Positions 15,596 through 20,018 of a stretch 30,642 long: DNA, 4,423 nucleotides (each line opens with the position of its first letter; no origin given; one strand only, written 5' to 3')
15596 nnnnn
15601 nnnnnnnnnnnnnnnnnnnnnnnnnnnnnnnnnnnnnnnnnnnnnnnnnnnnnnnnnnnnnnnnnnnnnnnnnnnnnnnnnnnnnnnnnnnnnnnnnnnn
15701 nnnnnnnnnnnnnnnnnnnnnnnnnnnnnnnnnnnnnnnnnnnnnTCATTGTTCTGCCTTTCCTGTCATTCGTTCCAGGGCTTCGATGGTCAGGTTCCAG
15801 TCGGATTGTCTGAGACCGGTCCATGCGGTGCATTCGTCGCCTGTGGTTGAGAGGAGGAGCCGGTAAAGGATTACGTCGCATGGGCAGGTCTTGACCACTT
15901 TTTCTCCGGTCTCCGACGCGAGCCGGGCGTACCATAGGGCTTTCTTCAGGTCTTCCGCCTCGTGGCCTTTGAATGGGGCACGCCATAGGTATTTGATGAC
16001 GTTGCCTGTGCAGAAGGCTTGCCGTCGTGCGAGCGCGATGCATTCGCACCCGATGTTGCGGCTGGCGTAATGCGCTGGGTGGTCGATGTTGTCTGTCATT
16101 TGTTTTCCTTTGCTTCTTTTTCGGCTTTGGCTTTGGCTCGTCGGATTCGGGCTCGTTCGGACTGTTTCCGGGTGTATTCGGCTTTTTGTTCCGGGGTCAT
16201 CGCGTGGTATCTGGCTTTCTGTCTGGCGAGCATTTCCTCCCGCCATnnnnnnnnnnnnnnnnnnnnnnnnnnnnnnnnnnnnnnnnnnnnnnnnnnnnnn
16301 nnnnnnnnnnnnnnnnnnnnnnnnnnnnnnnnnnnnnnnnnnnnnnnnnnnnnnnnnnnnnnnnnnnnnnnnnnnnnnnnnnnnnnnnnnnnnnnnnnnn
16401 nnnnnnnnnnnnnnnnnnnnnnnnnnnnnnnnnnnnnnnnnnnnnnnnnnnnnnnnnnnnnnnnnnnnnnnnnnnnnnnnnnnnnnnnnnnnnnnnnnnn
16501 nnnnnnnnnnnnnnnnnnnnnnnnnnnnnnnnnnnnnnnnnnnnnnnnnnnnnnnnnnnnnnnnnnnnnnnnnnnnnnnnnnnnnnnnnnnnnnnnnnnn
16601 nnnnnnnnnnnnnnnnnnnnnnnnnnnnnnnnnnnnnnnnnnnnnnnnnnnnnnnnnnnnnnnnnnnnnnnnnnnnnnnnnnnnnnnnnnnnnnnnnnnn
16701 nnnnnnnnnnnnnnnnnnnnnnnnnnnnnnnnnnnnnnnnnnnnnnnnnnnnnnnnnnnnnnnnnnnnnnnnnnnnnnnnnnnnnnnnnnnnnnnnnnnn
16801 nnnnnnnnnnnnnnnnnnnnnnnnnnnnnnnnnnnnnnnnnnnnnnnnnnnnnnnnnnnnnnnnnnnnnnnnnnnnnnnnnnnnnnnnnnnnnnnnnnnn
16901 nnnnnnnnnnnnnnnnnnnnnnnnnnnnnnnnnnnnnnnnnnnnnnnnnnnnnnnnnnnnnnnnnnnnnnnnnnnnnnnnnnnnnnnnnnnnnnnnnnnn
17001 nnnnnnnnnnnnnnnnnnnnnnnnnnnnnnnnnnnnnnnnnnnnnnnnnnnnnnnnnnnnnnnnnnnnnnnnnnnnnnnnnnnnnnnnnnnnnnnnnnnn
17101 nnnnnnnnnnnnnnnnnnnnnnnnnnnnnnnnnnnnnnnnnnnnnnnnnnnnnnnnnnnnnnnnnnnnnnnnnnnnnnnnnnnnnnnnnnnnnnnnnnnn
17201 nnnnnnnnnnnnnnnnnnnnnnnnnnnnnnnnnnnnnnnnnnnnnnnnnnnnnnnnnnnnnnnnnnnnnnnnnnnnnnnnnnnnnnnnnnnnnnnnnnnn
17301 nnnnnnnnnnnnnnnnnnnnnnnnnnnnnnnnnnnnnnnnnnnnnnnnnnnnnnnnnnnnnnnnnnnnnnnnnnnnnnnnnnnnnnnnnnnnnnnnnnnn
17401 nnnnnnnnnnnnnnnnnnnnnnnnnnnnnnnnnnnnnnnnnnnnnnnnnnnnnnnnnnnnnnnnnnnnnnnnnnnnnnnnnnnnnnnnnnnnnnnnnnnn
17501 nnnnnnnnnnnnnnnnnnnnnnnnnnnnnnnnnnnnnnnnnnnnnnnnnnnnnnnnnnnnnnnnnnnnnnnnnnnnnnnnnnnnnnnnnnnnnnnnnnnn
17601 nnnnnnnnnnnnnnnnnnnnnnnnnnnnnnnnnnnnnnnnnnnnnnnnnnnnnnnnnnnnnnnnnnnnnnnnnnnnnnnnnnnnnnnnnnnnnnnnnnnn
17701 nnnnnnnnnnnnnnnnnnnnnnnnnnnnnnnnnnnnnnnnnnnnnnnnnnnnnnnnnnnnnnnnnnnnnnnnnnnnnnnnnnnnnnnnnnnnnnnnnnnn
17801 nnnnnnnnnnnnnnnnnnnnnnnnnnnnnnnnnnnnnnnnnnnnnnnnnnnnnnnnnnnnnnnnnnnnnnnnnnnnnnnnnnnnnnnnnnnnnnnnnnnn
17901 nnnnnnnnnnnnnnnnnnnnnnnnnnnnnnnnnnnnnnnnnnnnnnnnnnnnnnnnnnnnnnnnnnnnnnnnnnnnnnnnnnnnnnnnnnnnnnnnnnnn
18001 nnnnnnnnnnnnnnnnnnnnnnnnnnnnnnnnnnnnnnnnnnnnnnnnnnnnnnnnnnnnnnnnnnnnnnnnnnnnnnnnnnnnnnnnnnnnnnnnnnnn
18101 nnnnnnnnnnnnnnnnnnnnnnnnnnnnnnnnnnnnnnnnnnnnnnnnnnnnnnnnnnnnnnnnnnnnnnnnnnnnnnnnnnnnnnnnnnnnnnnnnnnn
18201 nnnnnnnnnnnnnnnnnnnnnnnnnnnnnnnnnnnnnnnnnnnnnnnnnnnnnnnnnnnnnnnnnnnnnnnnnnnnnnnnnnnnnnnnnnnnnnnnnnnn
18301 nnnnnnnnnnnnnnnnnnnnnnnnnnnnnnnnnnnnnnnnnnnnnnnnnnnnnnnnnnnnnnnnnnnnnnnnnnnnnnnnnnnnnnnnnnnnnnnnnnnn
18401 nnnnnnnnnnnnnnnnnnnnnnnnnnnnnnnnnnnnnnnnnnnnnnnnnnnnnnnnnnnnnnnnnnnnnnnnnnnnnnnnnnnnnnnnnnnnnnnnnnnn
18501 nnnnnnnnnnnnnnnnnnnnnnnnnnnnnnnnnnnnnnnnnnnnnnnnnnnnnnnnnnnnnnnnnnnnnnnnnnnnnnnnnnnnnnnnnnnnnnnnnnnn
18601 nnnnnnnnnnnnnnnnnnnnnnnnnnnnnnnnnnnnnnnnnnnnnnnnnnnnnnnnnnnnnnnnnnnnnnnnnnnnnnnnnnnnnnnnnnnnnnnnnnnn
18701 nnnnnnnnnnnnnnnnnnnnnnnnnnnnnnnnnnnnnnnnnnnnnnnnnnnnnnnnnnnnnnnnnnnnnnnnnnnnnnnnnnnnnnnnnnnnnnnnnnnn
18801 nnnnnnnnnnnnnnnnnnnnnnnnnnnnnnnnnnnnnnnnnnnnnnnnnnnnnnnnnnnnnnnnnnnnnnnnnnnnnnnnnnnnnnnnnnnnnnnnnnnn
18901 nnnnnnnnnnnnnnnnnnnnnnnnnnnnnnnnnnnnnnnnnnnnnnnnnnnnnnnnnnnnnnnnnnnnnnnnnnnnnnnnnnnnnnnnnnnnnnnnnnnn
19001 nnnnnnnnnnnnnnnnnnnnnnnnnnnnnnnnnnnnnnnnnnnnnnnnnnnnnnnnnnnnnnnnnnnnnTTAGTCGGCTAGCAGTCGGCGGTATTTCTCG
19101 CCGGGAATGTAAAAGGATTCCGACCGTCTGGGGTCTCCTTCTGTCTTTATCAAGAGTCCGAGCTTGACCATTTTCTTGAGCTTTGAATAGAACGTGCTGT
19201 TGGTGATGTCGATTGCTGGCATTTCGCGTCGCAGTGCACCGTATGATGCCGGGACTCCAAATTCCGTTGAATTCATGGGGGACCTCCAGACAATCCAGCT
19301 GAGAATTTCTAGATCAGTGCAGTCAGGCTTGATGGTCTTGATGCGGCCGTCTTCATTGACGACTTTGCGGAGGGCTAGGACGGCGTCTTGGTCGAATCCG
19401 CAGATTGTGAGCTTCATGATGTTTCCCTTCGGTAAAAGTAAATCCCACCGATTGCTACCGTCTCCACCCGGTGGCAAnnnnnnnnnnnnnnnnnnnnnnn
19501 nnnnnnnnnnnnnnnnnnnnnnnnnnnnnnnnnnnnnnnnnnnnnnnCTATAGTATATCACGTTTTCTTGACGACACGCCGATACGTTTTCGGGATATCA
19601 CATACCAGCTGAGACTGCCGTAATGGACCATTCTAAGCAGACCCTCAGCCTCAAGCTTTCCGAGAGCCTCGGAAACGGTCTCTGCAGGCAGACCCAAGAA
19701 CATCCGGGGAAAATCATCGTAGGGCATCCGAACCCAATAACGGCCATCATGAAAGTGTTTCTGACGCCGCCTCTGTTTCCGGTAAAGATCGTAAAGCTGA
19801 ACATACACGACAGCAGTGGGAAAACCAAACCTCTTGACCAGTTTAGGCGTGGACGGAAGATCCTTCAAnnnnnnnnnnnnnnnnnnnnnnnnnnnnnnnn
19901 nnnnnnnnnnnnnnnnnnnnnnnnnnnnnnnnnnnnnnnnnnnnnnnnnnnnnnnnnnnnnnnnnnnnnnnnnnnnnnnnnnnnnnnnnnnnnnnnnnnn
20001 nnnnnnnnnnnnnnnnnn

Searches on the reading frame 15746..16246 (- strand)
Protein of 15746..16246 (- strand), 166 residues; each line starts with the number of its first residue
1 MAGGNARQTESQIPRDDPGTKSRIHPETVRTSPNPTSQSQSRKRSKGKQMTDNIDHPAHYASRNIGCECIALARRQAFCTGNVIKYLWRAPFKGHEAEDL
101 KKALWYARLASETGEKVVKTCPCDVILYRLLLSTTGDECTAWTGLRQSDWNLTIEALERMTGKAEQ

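Call 71: search_protein_families(library=pfam, proteins=[window:15746-16246:-], max_evalue=0.01)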
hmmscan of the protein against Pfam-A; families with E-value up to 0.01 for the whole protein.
window:15746-16246:- (166 aa): 1 family
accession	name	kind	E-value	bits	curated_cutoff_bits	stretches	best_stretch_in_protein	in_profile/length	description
PF11753.13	DUF3310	-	1.2e-13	51.3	24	1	55-107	2-59/60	Protein of unknwon function (DUF3310)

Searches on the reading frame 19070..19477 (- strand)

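Call 20: search_protein_families(library=phrogs, proteins=[window:19070-19477:-], max_evalue=0.001)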
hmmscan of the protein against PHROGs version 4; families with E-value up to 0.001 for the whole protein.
window:19070-19477:- (135 aa): 0 families

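Call 71: search_protein_families(library=pfam, proteins=[window:19070-19477:-], max_evalue=0.01)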
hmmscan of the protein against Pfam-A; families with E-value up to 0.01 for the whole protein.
window:19070-19477:- (135 aa): 1 family
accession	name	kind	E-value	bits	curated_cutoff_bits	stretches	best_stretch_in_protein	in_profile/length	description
PF12840.13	HTH_20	-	0.0097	16.3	27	0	75-109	17-48/51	Helix-turn-helix domain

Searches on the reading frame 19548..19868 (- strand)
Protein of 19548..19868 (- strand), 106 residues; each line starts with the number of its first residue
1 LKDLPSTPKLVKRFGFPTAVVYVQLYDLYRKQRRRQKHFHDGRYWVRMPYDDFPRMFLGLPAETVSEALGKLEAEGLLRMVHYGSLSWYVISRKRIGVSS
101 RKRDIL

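Call 20: search_protein_families(library=phrogs, proteins=[window:19548-19868:-], max_evalue=0.001)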
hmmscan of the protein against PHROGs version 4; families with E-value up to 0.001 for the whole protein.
window:19548-19868:- (106 aa): 1 family
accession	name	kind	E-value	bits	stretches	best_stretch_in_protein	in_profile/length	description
phrog_11233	-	DNA, RNA and nucleotide metabolism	1.8e-06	28.6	1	11-92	11-97/297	replication initiation protein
